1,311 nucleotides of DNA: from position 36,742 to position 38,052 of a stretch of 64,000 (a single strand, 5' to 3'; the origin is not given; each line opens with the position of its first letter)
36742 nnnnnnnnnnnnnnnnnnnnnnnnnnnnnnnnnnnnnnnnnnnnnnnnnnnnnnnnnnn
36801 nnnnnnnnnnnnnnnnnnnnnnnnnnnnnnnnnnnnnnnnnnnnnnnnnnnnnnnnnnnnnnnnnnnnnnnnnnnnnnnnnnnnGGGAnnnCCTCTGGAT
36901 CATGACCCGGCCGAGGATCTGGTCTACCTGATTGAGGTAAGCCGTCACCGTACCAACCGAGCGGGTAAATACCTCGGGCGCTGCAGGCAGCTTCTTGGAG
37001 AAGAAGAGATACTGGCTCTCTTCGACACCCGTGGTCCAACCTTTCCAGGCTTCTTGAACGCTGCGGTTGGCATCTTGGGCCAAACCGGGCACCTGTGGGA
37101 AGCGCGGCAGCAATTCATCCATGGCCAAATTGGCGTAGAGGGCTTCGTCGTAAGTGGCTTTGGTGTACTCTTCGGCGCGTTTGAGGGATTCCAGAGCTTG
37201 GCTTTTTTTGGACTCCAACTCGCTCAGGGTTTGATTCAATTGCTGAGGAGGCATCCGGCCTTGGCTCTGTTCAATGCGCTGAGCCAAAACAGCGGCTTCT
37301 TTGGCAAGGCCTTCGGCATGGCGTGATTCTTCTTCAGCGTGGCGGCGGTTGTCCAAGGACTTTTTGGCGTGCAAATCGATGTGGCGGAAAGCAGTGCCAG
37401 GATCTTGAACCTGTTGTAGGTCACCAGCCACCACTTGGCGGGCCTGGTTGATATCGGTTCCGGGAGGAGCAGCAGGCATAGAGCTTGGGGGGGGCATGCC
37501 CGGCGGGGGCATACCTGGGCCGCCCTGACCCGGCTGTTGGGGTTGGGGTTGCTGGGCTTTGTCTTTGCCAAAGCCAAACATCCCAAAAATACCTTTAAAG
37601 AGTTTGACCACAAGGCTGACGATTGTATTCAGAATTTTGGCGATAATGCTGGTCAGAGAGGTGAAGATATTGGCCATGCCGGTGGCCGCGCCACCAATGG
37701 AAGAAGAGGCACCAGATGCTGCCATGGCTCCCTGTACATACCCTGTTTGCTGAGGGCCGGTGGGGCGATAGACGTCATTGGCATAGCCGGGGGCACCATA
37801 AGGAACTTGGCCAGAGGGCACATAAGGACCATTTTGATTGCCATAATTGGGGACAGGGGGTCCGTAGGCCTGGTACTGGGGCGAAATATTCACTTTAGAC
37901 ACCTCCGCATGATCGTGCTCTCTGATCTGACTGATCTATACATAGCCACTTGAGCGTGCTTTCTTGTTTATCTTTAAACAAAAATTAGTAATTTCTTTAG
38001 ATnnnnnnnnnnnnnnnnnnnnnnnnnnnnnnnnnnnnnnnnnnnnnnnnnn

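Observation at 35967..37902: Tandem paralogous proteins with eukaryote-like prion/low-complexity N-termini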

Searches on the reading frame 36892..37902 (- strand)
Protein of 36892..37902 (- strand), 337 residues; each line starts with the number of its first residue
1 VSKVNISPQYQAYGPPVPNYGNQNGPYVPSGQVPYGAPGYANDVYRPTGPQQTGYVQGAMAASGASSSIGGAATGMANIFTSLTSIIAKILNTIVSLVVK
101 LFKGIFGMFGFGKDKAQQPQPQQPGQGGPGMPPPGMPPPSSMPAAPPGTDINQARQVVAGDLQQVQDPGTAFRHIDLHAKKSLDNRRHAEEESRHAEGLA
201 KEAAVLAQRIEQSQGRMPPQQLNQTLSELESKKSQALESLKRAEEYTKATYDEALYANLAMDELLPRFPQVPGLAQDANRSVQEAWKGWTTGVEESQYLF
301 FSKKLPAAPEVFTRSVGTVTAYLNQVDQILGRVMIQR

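Call 4: search_protein_families(library=pfam, proteins=[window:36892-37902:-], max_evalue=1)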
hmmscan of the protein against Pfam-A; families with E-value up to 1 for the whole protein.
window:36892-37902:- (337 aa): 3 families
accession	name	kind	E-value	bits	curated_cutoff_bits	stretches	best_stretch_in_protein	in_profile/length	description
PF06008.19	Laminin_I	-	0.13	12.4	34.6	1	185-285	142-241/259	Laminin Domain I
PF09537.16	DUF2383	-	0.24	12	30.8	1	187-255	38-109/111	Domain of unknown function (DUF2383)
PF02689.20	Herpes_Helicase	-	0.29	9.5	27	1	55-113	62-121/808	Helicase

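Call 5: search_protein_families(library=ncbifam, proteins=[window:36892-37902:-], max_evalue=1)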
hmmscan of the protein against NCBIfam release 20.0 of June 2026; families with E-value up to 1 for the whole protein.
window:36892-37902:- (337 aa): 0 families

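Call 9: find_homologous_proteins(query=window:36892-37902:-, max_evalue=0.001)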
Query window:36892-37902:- (337 aa): 36 proteins with E <= 0.001 among 6411 candidates.
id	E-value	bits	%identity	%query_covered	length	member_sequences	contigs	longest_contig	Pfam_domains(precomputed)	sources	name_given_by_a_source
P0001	2.3e-212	722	97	99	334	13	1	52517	-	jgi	-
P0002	1.5e-185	634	88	99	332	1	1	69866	-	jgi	jgi:hypothetical protein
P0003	1.9e-182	624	86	99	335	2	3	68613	-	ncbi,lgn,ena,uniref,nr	ncbi:hypothetical protein COW36_23005 [bacterium (Candidatus Blackallbacteria) CG17_big_fil_post_rev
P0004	8.9e-178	608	81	99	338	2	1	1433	-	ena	-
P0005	9.6e-178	608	84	99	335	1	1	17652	-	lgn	-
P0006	1.9e-171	588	81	99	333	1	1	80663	-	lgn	-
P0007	3.3e-152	524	72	99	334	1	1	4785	-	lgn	-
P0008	5.8e-152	524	75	93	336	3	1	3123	-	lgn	-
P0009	8.1e-152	523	75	92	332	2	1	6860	-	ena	-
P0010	8.7e-152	523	76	92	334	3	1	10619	-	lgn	-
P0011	1.2e-151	523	75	92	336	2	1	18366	-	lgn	-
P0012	1.5e-148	512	73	92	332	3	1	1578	-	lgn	-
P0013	3.7e-147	508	72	99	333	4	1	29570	-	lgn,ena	-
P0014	1.1e-146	506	74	92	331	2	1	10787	-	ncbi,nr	ncbi:MAG: hypothetical protein IGS03_16410 [Candidatus Sericytochromatia bacterium]|nr:hypothetical 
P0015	3.6e-145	501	74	92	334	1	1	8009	-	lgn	-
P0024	6.1e-137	474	71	91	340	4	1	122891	-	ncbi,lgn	-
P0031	7.6e-55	204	41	87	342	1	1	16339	-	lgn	-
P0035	8.5e-27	112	28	85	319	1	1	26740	-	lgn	-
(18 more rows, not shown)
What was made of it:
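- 36889..37902 (-): Gene A, the longest ORF (337 aa). The likely true start is GTG at 37893, giving 334 aa. 36 homologs of about 330 aa (call 9).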

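Call 12: find_encoding_contigs(protein=P0024, flank=8000, max_places=2)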
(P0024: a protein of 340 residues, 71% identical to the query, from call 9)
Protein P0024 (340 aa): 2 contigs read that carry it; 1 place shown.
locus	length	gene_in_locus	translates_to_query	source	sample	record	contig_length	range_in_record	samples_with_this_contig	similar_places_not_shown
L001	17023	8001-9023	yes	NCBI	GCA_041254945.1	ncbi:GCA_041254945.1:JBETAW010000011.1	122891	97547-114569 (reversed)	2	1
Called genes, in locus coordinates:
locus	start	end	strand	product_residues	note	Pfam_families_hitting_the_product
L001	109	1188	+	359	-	PF01300:Sua5_yciO_yrdC, PF03481:Sua5_C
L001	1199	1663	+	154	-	PF03330:DPBB_1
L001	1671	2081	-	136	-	-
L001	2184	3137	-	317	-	PF05661:DUF808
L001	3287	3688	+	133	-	-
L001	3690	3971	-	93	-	PF21039:CEP104_ZnF (weak), PF05605:zf-Di19 (weak)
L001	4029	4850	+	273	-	-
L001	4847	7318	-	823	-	PF00270:DEAD, PF00271:Helicase_C, PF04408:WHD_HA2 (faint), PF08482:HrpB_C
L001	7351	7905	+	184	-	PF09988:DUF2227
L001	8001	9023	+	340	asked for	-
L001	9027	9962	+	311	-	-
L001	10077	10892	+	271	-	PF01464:SLT (faint)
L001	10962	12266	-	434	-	PF01336:tRNA_anti-codon, PF00152:tRNA-synt_2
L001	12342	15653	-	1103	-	PF00873:ACR_tran, PF03176:MMPL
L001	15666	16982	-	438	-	PF25919:BSH_CusB (faint), PF00364:Biotin_lipoyl (faint), PF25917:BSH_RND (weak), PF25893:HH_CzcB (weak), PF25954:Beta-barrel_RND_2, PF25967:RND-MFP_C, PF25975:CzcB_C (weak), PF25989:YknX_C, +1 more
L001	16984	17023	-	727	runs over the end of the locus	PF00801:PKD (faint), PF17138:DUF5111 (faint), PF22352:K319L-like_PKD (faint)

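Call 13: find_encoding_contigs(protein=P0035, flank=8000, max_places=2)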
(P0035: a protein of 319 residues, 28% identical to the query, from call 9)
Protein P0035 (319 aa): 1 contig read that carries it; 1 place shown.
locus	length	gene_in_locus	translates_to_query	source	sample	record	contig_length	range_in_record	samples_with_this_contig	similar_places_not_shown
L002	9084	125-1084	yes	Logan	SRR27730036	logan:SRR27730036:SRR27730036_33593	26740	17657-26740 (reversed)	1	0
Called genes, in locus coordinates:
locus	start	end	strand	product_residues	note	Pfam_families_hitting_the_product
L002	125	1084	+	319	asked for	-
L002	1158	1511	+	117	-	PF00403:HMA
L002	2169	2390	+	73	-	-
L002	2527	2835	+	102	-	-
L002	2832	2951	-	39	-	-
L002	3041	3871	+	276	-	PF06325:PrmA, PF05175:MTS, PF13489:Methyltransf_23, PF13649:Methyltransf_25, PF13847:Methyltransf_31 (weak), PF08241:Methyltransf_11, PF08242:Methyltransf_12 (weak)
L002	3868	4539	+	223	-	PF20260:PUA_4, PF04452:Methyltrans_RNA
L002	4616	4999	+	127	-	-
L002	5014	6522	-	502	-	PF01676:Metalloenzyme, PF06415:iPGM_N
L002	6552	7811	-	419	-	PF00890:FAD_binding_2 (faint), PF01494:FAD_binding_3 (weak), PF05834:Lycopene_cycl (faint), PF07992:Pyr_redox_2 (faint), PF12831:FAD_oxidored (faint), PF13450:NAD_binding_8 (faint), PF01266:DAO (weak), PF04820:Trp_halogenase (weak)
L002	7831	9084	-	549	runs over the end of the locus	PF13174:TPR_6 (faint), PF13176:TPR_7 (faint), PF24575:TPR_Slam (faint), PF13414:TPR_11 (weak), PF13432:TPR_16, PF14559:TPR_19, PF13428:TPR_14 (weak), PF14559:TPR_19 (weak), +12 more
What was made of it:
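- A partner upstream could lie off the contig end (call 13).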

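Call 14: find_encoding_contigs(protein=P0031, flank=8000, max_places=2)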
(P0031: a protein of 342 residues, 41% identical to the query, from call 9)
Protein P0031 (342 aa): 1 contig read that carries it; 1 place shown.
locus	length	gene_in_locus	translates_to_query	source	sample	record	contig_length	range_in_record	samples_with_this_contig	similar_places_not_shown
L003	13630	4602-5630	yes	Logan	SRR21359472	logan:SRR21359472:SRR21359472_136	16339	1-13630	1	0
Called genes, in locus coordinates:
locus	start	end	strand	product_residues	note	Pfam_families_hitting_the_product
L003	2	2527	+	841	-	?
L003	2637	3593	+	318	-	PF04055:Radical_SAM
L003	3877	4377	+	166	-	-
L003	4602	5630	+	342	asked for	-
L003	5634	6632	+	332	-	-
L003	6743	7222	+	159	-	PF05099:TerB (weak)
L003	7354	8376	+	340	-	PF21016:RlmN_N, PF04055:Radical_SAM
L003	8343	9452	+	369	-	PF16745:RsgA_N, PF03193:RsgA_GTPase, PF01926:MMR_HSR1 (weak)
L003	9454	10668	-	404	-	PF07894:SACK1 (faint), PF13091:PLDc_2, PF00614:PLDc (weak), PF13091:PLDc_2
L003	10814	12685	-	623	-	PF02433:FixO (faint), PF14522:Cytochrome_C7 (faint), PF22113:Mtrc-MtrF_II-IV_dom (faint), PF00034:Cytochrom_C, PF13442:Cytochrome_CBB3 (weak)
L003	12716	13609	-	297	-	PF00032:Cytochrom_B_C (weak)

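Call 16: search_protein_families(library=pfam, proteins=[L003:3877-4374:+, L001:10077-10889:+], max_evalue=0.01)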
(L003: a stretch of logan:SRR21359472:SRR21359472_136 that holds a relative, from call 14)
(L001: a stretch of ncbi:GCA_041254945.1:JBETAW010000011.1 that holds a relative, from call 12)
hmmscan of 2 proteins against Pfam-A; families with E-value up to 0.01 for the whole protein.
L003:3877-4374:+ (166 aa): 0 families

L001:10077-10889:+ (271 aa): 3 families
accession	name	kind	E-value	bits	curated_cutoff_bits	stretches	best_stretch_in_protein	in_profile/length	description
PF01464.25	SLT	-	2.3e-08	34.1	21.3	1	116-166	2-53/117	Transglycosylase SLT domain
PF19489.4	SLT_4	-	0.0045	17.1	27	1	109-154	30-75/184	Transglycosylase SLT domain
PF13406.11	SLT_2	-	0.0049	16.6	24.3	1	91-158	51-116/292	Transglycosylase SLT domain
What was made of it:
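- An SLT-like gene lies downstream in one locus (L001; calls 12, 16).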

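Call 21: search_solved_structures(query=A3, max_evalue=10, show_alignments=2)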
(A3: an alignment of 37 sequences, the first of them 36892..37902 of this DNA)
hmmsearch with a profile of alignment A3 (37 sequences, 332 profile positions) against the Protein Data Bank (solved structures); distinct sequences matched with E-value up to 10: 8.
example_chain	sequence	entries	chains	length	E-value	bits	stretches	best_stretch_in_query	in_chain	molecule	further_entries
8x5o_A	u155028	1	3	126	0.063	15.6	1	38-91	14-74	spike protein S2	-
7bc3_D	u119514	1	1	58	0.27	13.5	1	61-108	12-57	Structural polyprotein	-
7bg8_D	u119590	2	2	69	0.4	13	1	61-108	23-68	Structural polyprotein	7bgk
5wj7_A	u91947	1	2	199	0.48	12.7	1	156-233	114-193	DNA repair protein XRCC4,Myosin-7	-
5nnr_C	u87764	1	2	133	0.94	11.7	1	165-237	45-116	HypK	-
5lwg_D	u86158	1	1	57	1.3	11.3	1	61-108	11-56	VP4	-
2efk_A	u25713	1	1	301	1.6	11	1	160-224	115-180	Cdc42-interacting protein 4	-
6e9t_B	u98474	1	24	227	3.2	10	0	144-207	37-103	DHF58 filament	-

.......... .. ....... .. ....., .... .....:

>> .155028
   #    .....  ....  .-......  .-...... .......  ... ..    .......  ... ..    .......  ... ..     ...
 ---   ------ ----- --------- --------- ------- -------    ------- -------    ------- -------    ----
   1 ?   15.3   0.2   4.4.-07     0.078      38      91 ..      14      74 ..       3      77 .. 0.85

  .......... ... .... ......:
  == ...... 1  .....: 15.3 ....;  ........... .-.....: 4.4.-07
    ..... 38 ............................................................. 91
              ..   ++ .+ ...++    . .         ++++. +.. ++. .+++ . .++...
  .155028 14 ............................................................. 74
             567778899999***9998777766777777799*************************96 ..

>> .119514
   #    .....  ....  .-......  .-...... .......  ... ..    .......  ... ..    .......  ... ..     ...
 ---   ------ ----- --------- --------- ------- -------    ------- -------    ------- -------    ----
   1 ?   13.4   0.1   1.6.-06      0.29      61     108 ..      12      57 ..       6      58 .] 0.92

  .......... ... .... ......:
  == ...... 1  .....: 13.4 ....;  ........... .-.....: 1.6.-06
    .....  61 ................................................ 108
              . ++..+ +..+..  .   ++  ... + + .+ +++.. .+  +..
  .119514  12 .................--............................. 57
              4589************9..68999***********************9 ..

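Call 28: predict_structure(alignment_id=A3)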
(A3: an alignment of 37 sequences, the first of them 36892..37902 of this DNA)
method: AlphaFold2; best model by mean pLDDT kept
length: 337 residues; sequences in the alignment: 37
mean_pLDDT: 70.9   pTM: 0.61
mean pLDDT of the five models: 70.9, 70.4, 70.4, 67.6, 64.0
residues with pLDDT >= 90: 166; 70-90: 28; 50-70: 21; < 50: 122
segments of 3 or more residues with pLDDT < 50: 1-87, 109-139
pLDDT, mean of each block of 10 residues (from residue 1): 37 38 38 35 34 32 27 32 44 60 55 39 41 43 80 91 95 97 97 98 98 94 96 96 96 96 95 93 93 85 92 94 95 76
secondary structure, 60 per line:
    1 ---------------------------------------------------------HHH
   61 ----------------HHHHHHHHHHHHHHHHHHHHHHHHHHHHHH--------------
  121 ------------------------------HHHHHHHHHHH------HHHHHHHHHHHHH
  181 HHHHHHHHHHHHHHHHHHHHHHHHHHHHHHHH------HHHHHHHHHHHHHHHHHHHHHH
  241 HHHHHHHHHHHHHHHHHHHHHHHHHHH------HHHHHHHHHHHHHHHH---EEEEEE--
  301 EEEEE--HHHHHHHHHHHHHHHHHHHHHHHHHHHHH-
elements in order: H77-106 H151-161 H168-212 H219-267 H274-289 E293-298 E301-305 H308-336
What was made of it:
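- On ZipA: The predicted fold is all-helical (call 28).
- The helix is modelled with low confidence (pLDDT 44-60, call 28). The helix segment is rich in beta-branched residues and is modelled with low confidence (call 28).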

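Call 33: fold_search(model_id=the predicted structure, library=pdb)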
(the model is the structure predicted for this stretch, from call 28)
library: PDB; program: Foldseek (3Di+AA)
matches with E <= 10: 737; with E <= 0.001: 0
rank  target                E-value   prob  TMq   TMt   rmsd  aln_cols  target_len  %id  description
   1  9fed                  4.4e-02  0.99  0.28  0.43   8.7       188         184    9  Single-chain chimeric protein mimicking the interaction between HR1 and HR2 in HIV gp41 (released 2025-05-28)
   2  4tql_A                5.1e-02  0.57  0.17  0.23  17.3       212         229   10  Computationally designed three helix bundle (released 2014-10-15)
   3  8gl3                  7.2e-02  0.35  0.15  0.23  23.8       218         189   15  De novo design of monomeric helical bundles for pH-controlled membrane lysis (released 2023-09-06)
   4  4tql_B                8.8e-02  0.54  0.17  0.24  17.5       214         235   11  Computationally designed three helix bundle (released 2014-10-15)
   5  6r2g_A                1.1e-01  0.97  0.27  0.49   7.2       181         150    8  Crystal structure of a single-chain protein mimetic of the gp41 NHR trimer in complex with the synthetic CHR peptide C (released 2019-07-10)
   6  9mg8_B                1.2e-01  0.51  0.18  0.17  21.3       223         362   17  Crystal Structure of b-iTHR-110 (released 2025-12-17)
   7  8ii8                  1.3e-01  0.96  0.28  0.38   7.8       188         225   10  X-ray crystal structure of pink-colored protein from Pleurotus salmoneostramineus in complex with natural chromophore (released 2024-08-14)
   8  6z0c_B                1.3e-01  0.66  0.23  0.33  17.7       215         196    9  Structure of in silico modelled artificial Maquette-3 protein (released 2021-03-17)
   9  6z0c_A                1.3e-01  0.60  0.22  0.32  18.4       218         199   10  Structure of in silico modelled artificial Maquette-3 protein (released 2021-03-17)
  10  5vju                  1.4e-01  0.60  0.21  0.32  17.9       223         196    7  De Novo Photosynthetic Reaction Center Protein Variant Equipped with His-Tyr H-bond, Heme B, and Cd(II) ions (released 2018-04-25)
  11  3fyq                  1.4e-01  0.30  0.13  0.21  23.3       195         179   14  Structure of Drosophila melanogaster talin IBS2 domain (residues 1981-2168) (released 2009-02-03)
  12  8bsa_B                1.5e-01  0.23  0.11  0.22  28.0       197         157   12  Vc1313-LBD bound to D-arginine (released 2023-06-07)
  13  4tx5_A                1.6e-01  0.99  0.34  0.59   7.4       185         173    6  Crystal structure of Smac-DIABLO (in space group P65) (released 2015-07-15)
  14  6jx6_C                1.7e-01  1.00  0.36  0.72   3.7       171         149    7  Tetrameric form of Smac (released 2019-12-04)
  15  8auw_D                1.7e-01  0.90  0.24  0.44   9.4       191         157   10  Cryo-EM structure of human BIRC6 in complex with SMAC. (released 2023-02-15)
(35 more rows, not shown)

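Call 37: search_protein_families(library=phrogs, proteins=[window:36892-37902:-], max_evalue=1)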
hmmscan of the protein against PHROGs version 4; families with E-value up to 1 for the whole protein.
window:36892-37902:- (337 aa): 3 families
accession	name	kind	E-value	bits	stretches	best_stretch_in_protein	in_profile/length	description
phrog_13567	-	unknown function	0.22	12.6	1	191-253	14-74/82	-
phrog_21850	-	unknown function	0.68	10.1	0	55-116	45-99/365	-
phrog_44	-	DNA, RNA and nucleotide metabolism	0.86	10.3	0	107-159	188-243/271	single strand DNA binding protein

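Call 38: search_protein_families(library=padloc, proteins=[window:36892-37902:-], max_evalue=1)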
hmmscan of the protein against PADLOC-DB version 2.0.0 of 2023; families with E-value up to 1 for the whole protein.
window:36892-37902:- (337 aa): 0 families

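Call 79: fold_search(model_id=the predicted structure, library=viral)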
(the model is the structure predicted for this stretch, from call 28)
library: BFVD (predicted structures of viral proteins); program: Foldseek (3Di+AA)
matches with E <= 10: 572; with E <= 0.001: 0
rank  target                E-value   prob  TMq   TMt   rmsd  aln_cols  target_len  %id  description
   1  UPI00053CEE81         2.2e-02  1.00  0.33  0.58   6.6       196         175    9  (no name look-up for this kind of identifier)
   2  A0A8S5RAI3            2.3e-02  0.82  0.22  0.12  25.3       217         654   19  GDSL like Lipase Acylhydrolase (Fragment) [Siphoviridae sp. ctkfT29]
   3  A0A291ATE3            2.7e-02  0.97  0.25  0.24  30.9       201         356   17  Uncharacterized protein [Pandoravirus salinus]
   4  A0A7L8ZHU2            4.0e-02  0.41  0.15  0.14  19.9       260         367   13  Toxic anion resistance protein [Escherichia phage VEcB]
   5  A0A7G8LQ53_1          4.0e-02  0.21  0.15  0.06  40.1       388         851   11  (no name in the UniProt tables at hand)
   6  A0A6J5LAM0            4.5e-02  0.63  0.21  0.11  32.8       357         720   13  Uncharacterized protein [uncultured Caudovirales phage]
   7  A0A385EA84            4.7e-02  1.00  0.33  0.48   5.2       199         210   12  Uncharacterized protein [Caulobacter phage CcrPW]
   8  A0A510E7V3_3          5.2e-02  0.95  0.31  0.10  30.2       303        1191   12  (no name in the UniProt tables at hand)
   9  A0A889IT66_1          5.4e-02  0.51  0.19  0.09  36.8       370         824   13  (no name in the UniProt tables at hand)
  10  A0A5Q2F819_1          6.0e-02  0.20  0.16  0.06  41.8       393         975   14  Tape measure protein [Gordonia phage Sixama]
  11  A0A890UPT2            7.3e-02  0.98  0.29  0.16   8.8       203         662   11  Minor tail protein [Gordonia phage RoyalG]
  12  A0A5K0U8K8            8.1e-02  0.18  0.13  0.14  32.4       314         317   12  Uncharacterized protein [Yasminevirus sp. GU-2018]
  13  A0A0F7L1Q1            9.4e-02  0.23  0.17  0.11  26.0       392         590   12  Rad50/SbcC-type AAA domain-containing protein [uncultured marine virus]
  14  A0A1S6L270            1.1e-01  0.21  0.12  0.10  25.0       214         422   11  (no name in the UniProt tables at hand)
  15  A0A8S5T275            1.1e-01  0.87  0.26  0.18  28.6       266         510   15  Tail tape measure (Fragment) [Siphoviridae sp. ctnR15]
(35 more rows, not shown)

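Call 87: search_protein_families(library=pfam, proteins=[L003:6743-7219:+], max_evalue=0.001)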
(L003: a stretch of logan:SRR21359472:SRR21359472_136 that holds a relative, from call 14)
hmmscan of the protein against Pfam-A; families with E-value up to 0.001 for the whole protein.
L003:6743-7219:+ (159 aa): 2 families
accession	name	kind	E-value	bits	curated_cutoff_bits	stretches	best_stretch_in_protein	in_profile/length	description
PF05099.18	TerB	-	3.3e-07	31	24.4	1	19-119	8-115/118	Tellurite resistance protein TerB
PF04391.17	DUF533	-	0.00017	21.6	29.6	1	17-120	75-174/178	Protein of unknown function (DUF533)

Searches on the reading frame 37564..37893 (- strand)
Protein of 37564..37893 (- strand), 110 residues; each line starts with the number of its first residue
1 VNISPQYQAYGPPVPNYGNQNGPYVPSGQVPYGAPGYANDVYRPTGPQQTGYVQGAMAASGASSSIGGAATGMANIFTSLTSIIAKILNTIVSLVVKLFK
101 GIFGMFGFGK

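Call 72: find_homologous_proteins(query=A8, max_evalue=0.01)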
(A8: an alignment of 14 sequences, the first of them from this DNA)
Query A8 (14 sequences): 2647 candidates shared short words with the query, none scored E <= 0.01.
